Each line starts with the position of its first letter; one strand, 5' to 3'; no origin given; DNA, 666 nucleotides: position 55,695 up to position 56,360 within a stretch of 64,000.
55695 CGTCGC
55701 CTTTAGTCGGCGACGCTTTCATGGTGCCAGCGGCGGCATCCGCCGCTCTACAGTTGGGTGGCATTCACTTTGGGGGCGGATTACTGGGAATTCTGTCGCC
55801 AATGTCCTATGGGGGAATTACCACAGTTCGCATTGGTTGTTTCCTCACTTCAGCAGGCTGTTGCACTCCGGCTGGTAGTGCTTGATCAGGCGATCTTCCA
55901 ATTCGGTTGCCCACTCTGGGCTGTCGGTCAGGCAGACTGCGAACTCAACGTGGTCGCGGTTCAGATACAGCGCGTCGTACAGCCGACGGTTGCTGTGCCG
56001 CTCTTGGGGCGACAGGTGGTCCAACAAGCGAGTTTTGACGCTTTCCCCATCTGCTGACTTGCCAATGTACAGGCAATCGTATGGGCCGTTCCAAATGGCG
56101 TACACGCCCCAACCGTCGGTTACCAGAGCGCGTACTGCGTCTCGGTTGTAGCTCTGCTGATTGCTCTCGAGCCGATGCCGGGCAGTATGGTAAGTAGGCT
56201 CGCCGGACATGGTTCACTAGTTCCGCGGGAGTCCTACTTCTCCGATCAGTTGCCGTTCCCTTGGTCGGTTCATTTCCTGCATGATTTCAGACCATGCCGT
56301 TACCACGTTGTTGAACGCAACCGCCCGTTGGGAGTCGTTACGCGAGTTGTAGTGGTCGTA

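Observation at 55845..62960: DUF499/DUF1156 operon with a HEPN head, an inserted small TM gene and a GIY-YIG nuclease tail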

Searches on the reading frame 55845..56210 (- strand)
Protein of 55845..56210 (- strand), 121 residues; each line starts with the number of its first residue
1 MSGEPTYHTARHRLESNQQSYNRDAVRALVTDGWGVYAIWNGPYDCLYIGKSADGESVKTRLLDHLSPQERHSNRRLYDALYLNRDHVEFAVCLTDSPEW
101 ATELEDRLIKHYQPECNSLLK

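Call 3: search_protein_families(library=pfam, proteins=[window:55845-56210:-], max_evalue=0.01)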
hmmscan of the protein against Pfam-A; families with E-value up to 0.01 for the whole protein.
window:55845-56210:- (121 aa): 1 family
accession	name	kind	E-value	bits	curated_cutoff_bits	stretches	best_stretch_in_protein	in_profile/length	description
PF01541.30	GIY-YIG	-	1.6e-06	28.7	22.6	1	34-114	2-74/78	GIY-YIG catalytic domain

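Call 4: search_protein_families(library=padloc, proteins=[window:55845-56210:-], max_evalue=0.01)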
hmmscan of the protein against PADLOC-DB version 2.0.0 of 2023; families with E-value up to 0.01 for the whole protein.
window:55845-56210:- (121 aa): 0 families

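Call 16: find_homologous_proteins(query=window:55845-56210:-, max_evalue=0.001)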
Query window:55845-56210:- (121 aa): 52 proteins with E <= 0.001 among 58 candidates.
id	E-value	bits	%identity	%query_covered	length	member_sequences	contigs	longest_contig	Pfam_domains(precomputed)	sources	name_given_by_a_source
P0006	2.4e-71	255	90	100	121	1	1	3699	PF01541.31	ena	-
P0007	7.0e-70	251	89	100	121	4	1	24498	-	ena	-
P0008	6.3e-69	248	88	100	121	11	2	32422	PF01541.31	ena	-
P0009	1.6e-68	246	88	100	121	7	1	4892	PF01541.31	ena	-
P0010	3.2e-67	242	88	100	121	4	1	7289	-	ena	-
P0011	1.4e-64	234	83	100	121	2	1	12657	PF01541.31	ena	-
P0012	3.4e-64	232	84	99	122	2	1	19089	PF01541.31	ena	-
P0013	4.2e-64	232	79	100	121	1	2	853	-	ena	-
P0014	8.7e-64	231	82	99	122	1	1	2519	PF01541.31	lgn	-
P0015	1.7e-63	230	81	98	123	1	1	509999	PF01541.31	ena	-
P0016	2.2e-62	226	80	100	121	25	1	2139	PF01541.31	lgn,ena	-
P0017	7.8e-62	225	82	99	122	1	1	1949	-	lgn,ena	-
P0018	1.2e-61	224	79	100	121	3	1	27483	PF01541.31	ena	-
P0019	4.8e-61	222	79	99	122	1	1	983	PF01541.31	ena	-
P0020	6.9e-61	222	80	100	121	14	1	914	-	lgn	-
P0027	1.4e-56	208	74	100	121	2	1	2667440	PF01541.31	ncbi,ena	-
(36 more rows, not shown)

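Call 21: find_encoding_contigs(protein=P0008, flank=10000, max_places=2)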
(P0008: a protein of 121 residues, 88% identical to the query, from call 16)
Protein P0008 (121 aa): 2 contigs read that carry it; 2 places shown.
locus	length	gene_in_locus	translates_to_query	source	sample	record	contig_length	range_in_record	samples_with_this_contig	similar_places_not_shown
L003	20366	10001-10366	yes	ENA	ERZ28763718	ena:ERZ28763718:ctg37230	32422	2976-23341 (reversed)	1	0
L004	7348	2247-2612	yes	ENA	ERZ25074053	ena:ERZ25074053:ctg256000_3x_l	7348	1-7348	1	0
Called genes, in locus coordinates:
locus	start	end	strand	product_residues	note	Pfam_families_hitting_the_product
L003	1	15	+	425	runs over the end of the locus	PF14072:DndB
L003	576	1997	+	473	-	-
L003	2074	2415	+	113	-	-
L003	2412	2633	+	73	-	-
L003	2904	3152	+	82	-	-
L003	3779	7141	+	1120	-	PF18731:HEPN_Swt1 (weak), PF04465:DUF499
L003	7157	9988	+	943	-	PF06634:DUF1156, PF01170:UPF0020 (faint)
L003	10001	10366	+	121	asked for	PF01541:GIY-YIG (faint)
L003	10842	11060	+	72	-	PF07751:Abi_2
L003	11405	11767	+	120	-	-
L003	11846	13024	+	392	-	-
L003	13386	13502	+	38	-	-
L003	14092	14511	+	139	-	-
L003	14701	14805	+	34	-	-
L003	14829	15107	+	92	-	-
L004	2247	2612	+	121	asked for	PF01541:GIY-YIG (faint)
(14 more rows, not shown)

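Call 22: find_encoding_contigs(protein=P0015, flank=10000, max_places=2)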
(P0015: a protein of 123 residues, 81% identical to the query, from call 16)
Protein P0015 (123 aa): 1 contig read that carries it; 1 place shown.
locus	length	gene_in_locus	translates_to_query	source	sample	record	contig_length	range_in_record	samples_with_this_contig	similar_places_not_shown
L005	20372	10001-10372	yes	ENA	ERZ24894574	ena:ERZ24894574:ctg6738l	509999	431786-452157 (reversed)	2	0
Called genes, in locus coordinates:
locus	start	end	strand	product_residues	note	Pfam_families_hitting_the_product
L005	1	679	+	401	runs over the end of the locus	-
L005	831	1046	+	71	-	-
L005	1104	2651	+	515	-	-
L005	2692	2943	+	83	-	-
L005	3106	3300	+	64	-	PF12161:HsdM_N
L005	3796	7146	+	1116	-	PF18731:HEPN_Swt1, PF04465:DUF499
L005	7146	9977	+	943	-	PF06634:DUF1156, PF01170:UPF0020 (faint)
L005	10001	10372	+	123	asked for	PF01541:GIY-YIG (weak)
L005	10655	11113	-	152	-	-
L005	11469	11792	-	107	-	-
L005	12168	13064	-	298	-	PF13768:VWA_3 (weak), PF00092:VWA, PF13519:VWA_2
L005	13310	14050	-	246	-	-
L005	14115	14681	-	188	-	-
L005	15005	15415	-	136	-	PF06271:RDD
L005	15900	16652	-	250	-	-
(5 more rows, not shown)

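Call 23: find_encoding_contigs(protein=P0027, flank=10000, max_places=2)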
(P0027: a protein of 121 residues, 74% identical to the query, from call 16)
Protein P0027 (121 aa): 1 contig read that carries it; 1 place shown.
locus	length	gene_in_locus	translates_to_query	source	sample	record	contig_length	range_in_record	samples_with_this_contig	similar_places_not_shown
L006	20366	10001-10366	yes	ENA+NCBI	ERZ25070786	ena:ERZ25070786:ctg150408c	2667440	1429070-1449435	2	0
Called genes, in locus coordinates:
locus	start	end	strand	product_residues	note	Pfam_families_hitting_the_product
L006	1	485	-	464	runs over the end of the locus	PF02881:SRP54_N, PF00448:SRP54, PF02978:SRP_SPB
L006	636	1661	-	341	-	PF01628:HrcA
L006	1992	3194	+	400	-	PF00155:Aminotran_1_2, PF00266:Aminotran_5 (weak)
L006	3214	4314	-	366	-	PF00291:PALP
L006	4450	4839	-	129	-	-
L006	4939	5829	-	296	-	PF00288:GHMP_kinases_N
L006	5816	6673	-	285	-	PF00398:RrnaAD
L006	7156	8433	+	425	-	PF06634:DUF1156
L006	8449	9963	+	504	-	-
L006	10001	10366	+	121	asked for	PF01541:GIY-YIG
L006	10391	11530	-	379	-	PF01266:DAO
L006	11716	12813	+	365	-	PF00180:Iso_dh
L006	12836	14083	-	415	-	PF07690:MFS_1, PF13347:MFS_2, PF07690:MFS_1, PF12832:MFS_1_like (weak)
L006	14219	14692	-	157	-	PF01878:EVE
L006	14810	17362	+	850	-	PF00246:Peptidase_M14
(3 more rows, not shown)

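Call 26: find_related_loci(query=A2, collection=genome_contigs, flank=10000)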
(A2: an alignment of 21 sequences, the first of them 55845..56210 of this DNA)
Query A2 (121 aa) in genome_contigs; peptide patterns used: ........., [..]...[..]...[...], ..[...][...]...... (x = any residue, [..] = any of these).
47 stretches matched a pattern; 23 encode a relative of the query (tblastn E <= 1e-3); 23 distinct loci.
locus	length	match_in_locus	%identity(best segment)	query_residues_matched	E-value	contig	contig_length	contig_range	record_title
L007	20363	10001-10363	85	1-121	3e-69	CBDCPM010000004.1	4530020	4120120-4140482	MAG: Dehalococcoidia bacterium isolate e106aa75-8e7b-471b-8364-be862cd00600 genome assembly, contig: contig_4, whole gen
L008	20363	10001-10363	79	1-121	4e-65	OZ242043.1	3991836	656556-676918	MAG: Dehalococcoidia bacterium isolate 85f8f78b-f575-40e1-bce2-50f1b814b5fa genome assembly, chromosome: 1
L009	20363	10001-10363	74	1-121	1e-59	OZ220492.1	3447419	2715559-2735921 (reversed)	MAG: Caldilineaceae bacterium isolate e886e3b1-96bd-41d4-96ed-8e2f365de7fb genome assembly, chromosome: 1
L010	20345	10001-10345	76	1-117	2e-57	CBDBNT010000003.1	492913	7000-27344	MAG: Dehalococcoidia bacterium isolate 566077ff-fea0-4476-9990-131f9c0e49bb genome assembly, contig: contig_3, whole gen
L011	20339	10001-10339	76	1-115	3e-56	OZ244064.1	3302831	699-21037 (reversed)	MAG: Dehalococcoidia bacterium isolate 6b45779a-ebf8-4e4c-9ead-68fbda15a8e5 genome assembly, chromosome: 1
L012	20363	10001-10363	74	1-121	4e-56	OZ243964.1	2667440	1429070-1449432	MAG: Dehalococcoidia bacterium isolate 80dece80-02d0-4e71-89cf-4e35314ec78f genome assembly, chromosome: 1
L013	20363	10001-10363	79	1-121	1e-63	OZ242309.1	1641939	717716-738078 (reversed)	MAG: Dehalococcoidia bacterium isolate 566077ff-fea0-4476-9990-131f9c0e49bb genome assembly, chromosome: 2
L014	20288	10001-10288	79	25-120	6e-49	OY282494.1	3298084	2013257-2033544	MAG: uncultured Dehalococcoidia bacterium genome assembly, chromosome: 1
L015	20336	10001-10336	63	1-114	3e-42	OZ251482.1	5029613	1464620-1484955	MAG: Caldilineaceae bacterium isolate 0ab0f44f-4e38-4da9-a8b5-d33eb75a9d7d genome assembly, chromosome: 1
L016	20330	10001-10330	61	1-112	3e-39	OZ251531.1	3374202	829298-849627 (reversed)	MAG: Dehalococcoidia bacterium isolate dbfc7836-c0f4-4258-ad9f-d4e7c961b2d4 genome assembly, chromosome: 1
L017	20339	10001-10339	58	1-117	6e-37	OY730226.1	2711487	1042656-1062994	MAG: Dehalococcoidia bacterium isolate c007961a-0c0c-4106-a690-a869d044ef0b genome assembly, chromosome: 1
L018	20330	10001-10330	56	1-112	4e-34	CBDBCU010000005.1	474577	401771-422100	MAG: Dehalococcoidia bacterium isolate b7e64017-226b-4aac-beac-0e83de6cf32f genome assembly, contig: contig_5, whole gen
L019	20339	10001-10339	55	1-117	7e-34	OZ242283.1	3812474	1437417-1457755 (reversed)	MAG: Dehalococcoidia bacterium isolate d63046ed-7a55-4dc1-8bb2-d3050b7f4681 genome assembly, chromosome: 1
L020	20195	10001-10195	69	1-65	8e-28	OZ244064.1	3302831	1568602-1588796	MAG: Dehalococcoidia bacterium isolate 6b45779a-ebf8-4e4c-9ead-68fbda15a8e5 genome assembly, chromosome: 1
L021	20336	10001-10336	37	6-117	1e-16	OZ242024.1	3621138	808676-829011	MAG: Dehalococcoidia bacterium isolate d43f8009-68d3-414f-887a-1f958e937587 genome assembly, chromosome: 1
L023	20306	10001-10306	36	11-117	2e-14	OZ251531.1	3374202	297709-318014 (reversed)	MAG: Dehalococcoidia bacterium isolate dbfc7836-c0f4-4258-ad9f-d4e7c961b2d4 genome assembly, chromosome: 1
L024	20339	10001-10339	39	6-117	2e-14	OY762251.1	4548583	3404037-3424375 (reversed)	MAG: Dehalococcoidia bacterium isolate d71b8fac-47d3-446e-896e-fb0c20447f33 genome assembly, chromosome: 1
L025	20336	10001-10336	35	4-117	1e-13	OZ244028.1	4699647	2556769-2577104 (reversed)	MAG: Candidatus Latescibacterota bacterium isolate bd5b79a9-654a-4f06-b92f-bece6890e083 genome assembly, chromosome: 1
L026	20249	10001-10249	42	35-117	1e-12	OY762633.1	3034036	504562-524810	MAG: Dehalococcoidia bacterium isolate 17254eae-7cb3-4ac9-839e-465292e2b3d4 genome assembly, chromosome: 1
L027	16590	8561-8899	39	6-117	1e-15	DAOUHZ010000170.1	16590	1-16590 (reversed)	MAG TPA_asm: Dehalococcoidia bacterium isolate S20_122 k89_245184, whole genome shotgun sequence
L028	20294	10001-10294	38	21-117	6e-10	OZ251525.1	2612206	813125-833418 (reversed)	MAG: Tepidiformaceae bacterium isolate 9c01956a-b94f-4344-a16a-2f1c3786ae56 genome assembly, chromosome: 1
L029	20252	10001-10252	38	35-117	5e-9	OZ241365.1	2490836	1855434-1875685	MAG: Dehalococcoidia bacterium isolate b540d7ce-c250-42bc-8ee4-bb56ff326f07 genome assembly, chromosome: 1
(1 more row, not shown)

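Call 30: search_protein_families(library=pfam, alignment_id=A3, max_evalue=0.00001)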
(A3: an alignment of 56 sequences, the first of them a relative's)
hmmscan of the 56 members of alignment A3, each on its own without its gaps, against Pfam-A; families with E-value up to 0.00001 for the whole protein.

A. member 1, L003:18104-20365:+ (754 aa): 1 family
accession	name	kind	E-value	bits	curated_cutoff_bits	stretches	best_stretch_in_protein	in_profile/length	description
PF13289.12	SIR2_2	-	7.7e-19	68.6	24.5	1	183-318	3-141/141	SIR2-like domain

B. families by the number of members that match (of 56 scanned): 46 families (the first 25 are shown)
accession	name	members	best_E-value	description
PF00041.27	fn3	2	6.2e-92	Fibronectin type III domain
PF00496.27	SBP_bac_5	2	3e-53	Bacterial extracellular solute-binding proteins, family 5 Middle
PF03235.19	GmrSD_N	2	1.4e-35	GmrSD restriction endonuclease, N-terminal domain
PF13175.12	AAA_15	2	8.9e-22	AAA ATPase domain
PF04851.21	ResIII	2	8.6e-20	Type III restriction enzyme, res subunit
PF13589.12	HATPase_c_3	2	9.5e-20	Histidine kinase-, DNA gyrase B-, and HSP90-like ATPase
PF13289.12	SIR2_2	2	7.7e-19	SIR2-like domain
PF13304.12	AAA_21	2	3.2e-13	AAA domain, putative AbiEii toxin, Type IV TA system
PF11867.13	T1RH-like_C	1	7.6e-130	Type I restriction enzyme HindI endonuclease subunit-like, C-terminal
PF01571.26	GCV_T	1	1.4e-80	Aminomethyltransferase folate-binding domain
PF18766.7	SWI2_SNF2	1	5.5e-78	SWI2/SNF2 ATPase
PF25045.1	vWA_Ro60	1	2.2e-58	Ro60 vWA domain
PF01266.30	DAO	1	4e-58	FAD dependent oxidoreductase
PF03160.20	Calx-beta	1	7.8e-50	Calx-beta domain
PF04313.20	HSDR_N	1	3.2e-45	Type I restriction enzyme R protein N terminus (HSDR_N)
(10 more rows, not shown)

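Call 31: search_protein_families(library=padloc, proteins=[L024:10383-15605:-, L027:9812-13030:-, L025:15504-18632:-, L026:15906-18749:-, L007:12368-15907:+, L007:16757-20362:+, L028:1-3022:-], max_evalue=0.00001)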
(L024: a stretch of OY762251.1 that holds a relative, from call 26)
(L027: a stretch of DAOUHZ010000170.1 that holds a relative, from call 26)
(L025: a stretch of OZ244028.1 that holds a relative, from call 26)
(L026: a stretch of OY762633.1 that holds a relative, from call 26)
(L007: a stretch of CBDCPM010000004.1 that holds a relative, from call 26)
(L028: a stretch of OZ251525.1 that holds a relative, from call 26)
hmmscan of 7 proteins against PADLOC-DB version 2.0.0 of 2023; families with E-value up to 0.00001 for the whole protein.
L024:10383-15605:- (1740 aa): 0 families

L027:9812-13030:- (1072 aa): 6 families
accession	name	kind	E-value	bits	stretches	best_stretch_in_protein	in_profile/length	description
PDLC00407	ThsA1|ThsA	-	7.3e-10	36.1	1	116-254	78-208/478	STALD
PDLC00409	ThsA1|ThsA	-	1.8e-06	25.5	1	126-251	90-206/242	STALD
PDLC02419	Aga_SIR2-PNTD1-PNTD2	-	3.1e-06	24.2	0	116-193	92-172/558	Class I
PDLC04968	PDC-S25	-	7e-06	23.3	0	144-253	144-240/517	-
PDLC02401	Aga_SIR2-PNTD1-PNTD2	-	7.6e-06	23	0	113-250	64-194/524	Class I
PDLC04967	PDC-S25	-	8.8e-06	23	0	139-253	145-250/528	-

L025:15504-18632:- (1042 aa): 8 families
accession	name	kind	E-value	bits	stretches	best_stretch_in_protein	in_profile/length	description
PDLC03040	REase_I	-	0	1087.8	1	7-1039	4-1021/1029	Type I restriction enzyme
PDLC03044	REase_I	-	6.9e-67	224.3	3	319-587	271-550/1034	Type I restriction enzyme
PDLC03041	REase_I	-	2.7e-63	212.4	3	314-568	333-587/1099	Type I restriction enzyme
PDLC03048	REase_I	-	1.4e-49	167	2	52-495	35-447/976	Type I restriction enzyme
PDLC03046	REase_I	-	3.3e-23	79.6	1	643-698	673-728/1025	Type I restriction enzyme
PDLC03045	REase_I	-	8.9e-20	68.2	2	319-489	286-460/995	Type I restriction enzyme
PDLC04934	PDC-S15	-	3.7e-08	30.8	1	906-1034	279-406/416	-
PDLC03049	REase_I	-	2.2e-07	27.3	1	314-597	185-449/807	Type I restriction enzyme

L026:15906-18749:- (947 aa): 0 families

L007:12368-15907:+ (1179 aa): 0 families

L007:16757-20362:+ (1202 aa): 0 families

L028:1-3022:- (1007 aa): 0 families

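Call 49: predict_structure(alignment_id=A2)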
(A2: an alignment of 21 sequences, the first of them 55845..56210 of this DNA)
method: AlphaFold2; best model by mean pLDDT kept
length: 121 residues; sequences in the alignment: 21
mean_pLDDT: 87.9   pTM: 0.81
mean pLDDT of the five models: 87.9, 87.7, 87.3, 87.1, 87.0
residues with pLDDT >= 90: 71; 70-90: 44; 50-70: 4; < 50: 2
segments of 3 or more residues with pLDDT < 50: none
pLDDT, mean of each block of 10 residues (from residue 1): 78 92 92 92 90 88 87 86 91 90 92 80 48
secondary structure, 60 per line:
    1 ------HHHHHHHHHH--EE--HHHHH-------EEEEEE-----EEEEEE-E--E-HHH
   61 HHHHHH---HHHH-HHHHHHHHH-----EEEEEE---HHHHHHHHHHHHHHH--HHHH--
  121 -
elements in order: H7-16 H23-27 E35-40 E46-51 H58-66 H70-73 H75-83 E89-94 H98-112 H115-118

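Call 52: fold_search(model_id=the predicted structure, library=pdb)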
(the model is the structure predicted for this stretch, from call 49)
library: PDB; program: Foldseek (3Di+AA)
matches with E <= 10: 94; with E <= 0.001: 0
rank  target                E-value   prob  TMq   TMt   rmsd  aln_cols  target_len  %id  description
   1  1yd6_C                1.3e-03  1.00  0.63  0.79   2.5       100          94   24  Crystal structure of the GIY-YIG N-terminal endonuclease domain of UvrC from Bacillus caldotenax (released 2005-03-01)
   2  1yd6_D                1.9e-03  1.00  0.63  0.78   2.5       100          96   24  Crystal structure of the GIY-YIG N-terminal endonuclease domain of UvrC from Bacillus caldotenax (released 2005-03-01)
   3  1yd6_A                1.9e-03  1.00  0.63  0.78   2.5       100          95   24  Crystal structure of the GIY-YIG N-terminal endonuclease domain of UvrC from Bacillus caldotenax (released 2005-03-01)
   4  1yd6_B                3.1e-03  1.00  0.61  0.82   2.4        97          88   25  Crystal structure of the GIY-YIG N-terminal endonuclease domain of UvrC from Bacillus caldotenax (released 2005-03-01)
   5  1yd2                  3.9e-03  1.00  0.54  0.69   2.9        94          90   26  Crystal structure of the GIY-YIG N-terminal endonuclease domain of UvrC from Thermotoga maritima: Point mutant Y19F boun (released 2005-03-01)
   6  1yd3                  4.2e-03  1.00  0.54  0.69   2.9        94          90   28  Crystal structure of the GIY-YIG N-terminal endonuclease domain of UvrC from Thermotoga maritima: Point mutant Y43F boun (released 2005-03-01)
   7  1ycz                  4.5e-03  1.00  0.55  0.72   2.7        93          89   28  Crystal structure of the GIY-YIG N-terminal endonuclease domain of UvrC from Thermotoga maritima (released 2005-03-01)
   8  1yd5                  5.4e-03  1.00  0.53  0.69   3.3        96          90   27  Crystal structure of the GIY-YIG N-terminal endonuclease domain of UvrC from Thermotoga maritima: Point mutant N88A boun (released 2005-03-01)
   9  3nic_E                5.7e-03  1.00  0.50  0.30   7.6       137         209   17  DNA binding and cleavage by the GIY-YIG endonuclease R.Eco29kI inactive variant Y49F (released 2010-09-08)
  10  3nic_A                6.1e-03  0.98  0.42  0.25  10.7       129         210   19  DNA binding and cleavage by the GIY-YIG endonuclease R.Eco29kI inactive variant Y49F (released 2010-09-08)
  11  1yd4                  6.9e-03  1.00  0.52  0.67   3.4        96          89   26  Crystal structure of the GIY-YIG N-terminal endonuclease domain of UvrC from Thermotoga maritima: Point mutant Y29F boun (released 2005-03-01)
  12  3mx4_C                8.9e-03  1.00  0.51  0.31   7.5       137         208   16  DNA binding and cleavage by the GIY-YIG endonuclease R.Eco29KI inactive variant E142Q (released 2010-09-08)
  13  3mx4_A                9.4e-03  0.99  0.48  0.29   8.1       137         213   18  DNA binding and cleavage by the GIY-YIG endonuclease R.Eco29KI inactive variant E142Q (released 2010-09-08)
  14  3mx4_D                1.2e-02  0.99  0.49  0.30   7.9       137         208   17  DNA binding and cleavage by the GIY-YIG endonuclease R.Eco29KI inactive variant E142Q (released 2010-09-08)
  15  3mx4_H                1.6e-02  0.97  0.45  0.27   8.5       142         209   17  DNA binding and cleavage by the GIY-YIG endonuclease R.Eco29KI inactive variant E142Q (released 2010-09-08)
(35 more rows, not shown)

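Call 65: search_protein_families(library=pfam, proteins=[L018:21-2045:+, L024:6433-7104:+, L023:5760-6194:+, L023:6204-7067:+, L021:5930-6205:+, L028:6555-7073:+, L029:6161-6817:-, L016:5333-5626:+], max_evalue=0.01)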
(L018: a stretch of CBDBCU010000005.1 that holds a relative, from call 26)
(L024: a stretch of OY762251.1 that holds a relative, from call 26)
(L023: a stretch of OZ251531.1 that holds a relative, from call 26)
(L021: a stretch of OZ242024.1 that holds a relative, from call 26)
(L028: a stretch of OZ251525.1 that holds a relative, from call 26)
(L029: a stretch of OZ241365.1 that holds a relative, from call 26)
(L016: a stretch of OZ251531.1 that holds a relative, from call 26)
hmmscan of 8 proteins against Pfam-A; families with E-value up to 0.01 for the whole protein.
L018:21-2045:+ (674 aa): 5 families
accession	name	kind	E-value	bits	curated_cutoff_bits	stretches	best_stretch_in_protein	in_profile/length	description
PF00176.29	SNF2-rel_dom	-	1.2e-19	70.9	24.9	1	1-288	26-249/290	SNF2-related domain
PF00271.37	Helicase_C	-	8.3e-17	61.9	23.5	1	398-510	4-110/110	Helicase conserved C-terminal domain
PF04851.21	ResIII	-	1.7e-09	38.2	22.5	1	2-149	33-162/164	Type III restriction enzyme, res subunit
PF00270.35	DEAD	-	0.0032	17.7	26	1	2-150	24-161/167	DEAD/DEAH box helicase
PF09848.15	SLFN-g3_helicase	-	0.0078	16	24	0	99-134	78-113/354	Schlafen group 3, DNA/RNA helicase domain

L024:6433-7104:+ (223 aa): 1 family
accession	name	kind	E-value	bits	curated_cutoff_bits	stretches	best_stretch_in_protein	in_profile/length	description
PF01936.24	NYN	-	3e-14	54.2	24.2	1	20-190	1-140/145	NYN domain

L023:5760-6194:+ (144 aa): 1 family
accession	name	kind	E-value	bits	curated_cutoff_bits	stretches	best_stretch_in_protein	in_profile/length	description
PF22398.1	DUF6978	-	2.6e-36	125.3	29.6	1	8-137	3-133/133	Family of unknown function (DUF6978)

L023:6204-7067:+ (287 aa): 2 families
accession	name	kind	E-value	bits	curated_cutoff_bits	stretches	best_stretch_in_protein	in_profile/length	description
PF08861.15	DUF1828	-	3.7e-21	75.6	22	1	33-122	1-91/91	Domain of unknown function DUF1828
PF08862.16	DUF1829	-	1.2e-07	32.6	22.2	1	188-278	1-87/87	Domain of unknown function DUF1829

L021:5930-6205:+ (91 aa): 0 families

L028:6555-7073:+ (172 aa): 2 families
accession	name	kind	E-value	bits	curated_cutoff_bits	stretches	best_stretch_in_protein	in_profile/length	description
PF09811.14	Yae1_N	-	0.003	17.7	27.5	1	102-134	2-34/39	Essential protein Yae1, N terminal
PF02632.19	BioY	-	0.0087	16.4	25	1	29-92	8-69/140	BioY family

L029:6161-6817:- (218 aa): 0 families

L016:5333-5626:+ (97 aa): 1 family
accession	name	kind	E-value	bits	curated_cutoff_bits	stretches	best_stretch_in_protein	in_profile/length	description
PF09907.15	HigB_toxin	-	7.8e-27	93.8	27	1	22-92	4-74/74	HigB_toxin, RelE-like toxic component of a toxin-antitoxin system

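Call 69: find_related_loci(query=A2, collection=viral_contigs, flank=10000)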
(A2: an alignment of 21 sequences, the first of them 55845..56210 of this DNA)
Query A2 (121 aa) in viral_contigs; peptide patterns used: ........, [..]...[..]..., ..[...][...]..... (x = any residue, [..] = any of these).
31 stretches matched a pattern; 1 encode a relative of the query (tblastn E <= 1e-3); 1 distinct loci.
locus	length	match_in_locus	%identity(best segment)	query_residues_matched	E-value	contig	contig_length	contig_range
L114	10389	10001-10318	25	11-118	3e-5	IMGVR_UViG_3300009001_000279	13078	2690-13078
